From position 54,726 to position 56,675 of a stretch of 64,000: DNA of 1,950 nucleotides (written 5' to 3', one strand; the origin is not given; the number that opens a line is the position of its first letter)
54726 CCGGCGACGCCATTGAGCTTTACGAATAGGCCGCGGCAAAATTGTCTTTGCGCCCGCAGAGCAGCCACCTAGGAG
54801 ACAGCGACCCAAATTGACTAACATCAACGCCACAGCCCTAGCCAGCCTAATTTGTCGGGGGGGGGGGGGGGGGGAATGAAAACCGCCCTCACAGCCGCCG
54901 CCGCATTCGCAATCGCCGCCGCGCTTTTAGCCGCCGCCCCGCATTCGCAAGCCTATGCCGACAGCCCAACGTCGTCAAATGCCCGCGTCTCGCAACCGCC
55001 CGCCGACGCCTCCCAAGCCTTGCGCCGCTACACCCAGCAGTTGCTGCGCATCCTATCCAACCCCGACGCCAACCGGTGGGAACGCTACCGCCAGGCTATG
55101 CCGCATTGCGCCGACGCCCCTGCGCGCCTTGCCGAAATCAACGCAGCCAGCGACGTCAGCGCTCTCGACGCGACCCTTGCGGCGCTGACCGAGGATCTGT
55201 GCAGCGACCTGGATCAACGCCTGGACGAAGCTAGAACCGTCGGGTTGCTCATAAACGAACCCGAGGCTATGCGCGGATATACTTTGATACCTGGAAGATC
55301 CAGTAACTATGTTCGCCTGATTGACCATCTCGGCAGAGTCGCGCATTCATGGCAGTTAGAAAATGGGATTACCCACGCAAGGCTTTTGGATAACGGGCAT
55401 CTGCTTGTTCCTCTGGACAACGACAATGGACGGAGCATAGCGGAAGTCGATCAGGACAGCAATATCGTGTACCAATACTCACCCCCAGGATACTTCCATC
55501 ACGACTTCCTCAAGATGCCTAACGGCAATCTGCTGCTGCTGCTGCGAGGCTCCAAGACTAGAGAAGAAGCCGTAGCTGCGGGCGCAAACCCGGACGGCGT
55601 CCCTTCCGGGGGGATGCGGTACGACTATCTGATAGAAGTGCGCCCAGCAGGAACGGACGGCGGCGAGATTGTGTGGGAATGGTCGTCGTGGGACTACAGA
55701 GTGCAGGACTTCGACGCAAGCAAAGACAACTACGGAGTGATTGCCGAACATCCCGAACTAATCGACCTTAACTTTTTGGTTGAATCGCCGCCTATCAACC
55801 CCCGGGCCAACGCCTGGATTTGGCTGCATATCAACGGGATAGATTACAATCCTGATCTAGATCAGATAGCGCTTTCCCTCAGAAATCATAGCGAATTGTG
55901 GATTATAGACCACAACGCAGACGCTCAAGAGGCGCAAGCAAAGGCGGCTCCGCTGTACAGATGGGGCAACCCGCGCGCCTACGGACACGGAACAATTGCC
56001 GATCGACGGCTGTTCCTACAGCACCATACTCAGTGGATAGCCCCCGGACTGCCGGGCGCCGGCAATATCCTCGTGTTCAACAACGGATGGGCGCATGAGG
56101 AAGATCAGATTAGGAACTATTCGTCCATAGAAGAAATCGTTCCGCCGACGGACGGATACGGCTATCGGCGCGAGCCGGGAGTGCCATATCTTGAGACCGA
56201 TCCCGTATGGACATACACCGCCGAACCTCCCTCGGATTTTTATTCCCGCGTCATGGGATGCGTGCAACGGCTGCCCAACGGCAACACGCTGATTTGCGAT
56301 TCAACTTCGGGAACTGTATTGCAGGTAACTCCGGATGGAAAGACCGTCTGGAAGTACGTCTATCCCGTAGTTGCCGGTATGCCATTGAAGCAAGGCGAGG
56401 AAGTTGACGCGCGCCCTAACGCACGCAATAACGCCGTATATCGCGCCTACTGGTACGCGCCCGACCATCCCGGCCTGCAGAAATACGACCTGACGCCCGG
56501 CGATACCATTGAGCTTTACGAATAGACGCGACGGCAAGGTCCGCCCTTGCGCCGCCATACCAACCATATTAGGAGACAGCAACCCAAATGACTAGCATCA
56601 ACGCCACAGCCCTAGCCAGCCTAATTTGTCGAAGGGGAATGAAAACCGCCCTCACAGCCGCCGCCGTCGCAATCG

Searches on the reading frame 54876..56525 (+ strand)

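Call 10: search_protein_families(library=pfam, proteins=[window:54876-56525:+], max_evalue=0.01)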
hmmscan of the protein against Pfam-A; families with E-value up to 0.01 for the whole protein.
window:54876-56525:+ (549 aa): 2 families
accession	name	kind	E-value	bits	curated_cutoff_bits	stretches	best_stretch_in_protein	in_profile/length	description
PF05935.17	Arylsulfotrans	-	7.4e-18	65.1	24.2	1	143-480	27-336/374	Arylsulfotransferase (ASST)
PF14269.12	Arylsulfotran_2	-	7.7e-06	25.9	27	1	312-495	140-299/301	Arylsulfotransferase (ASST)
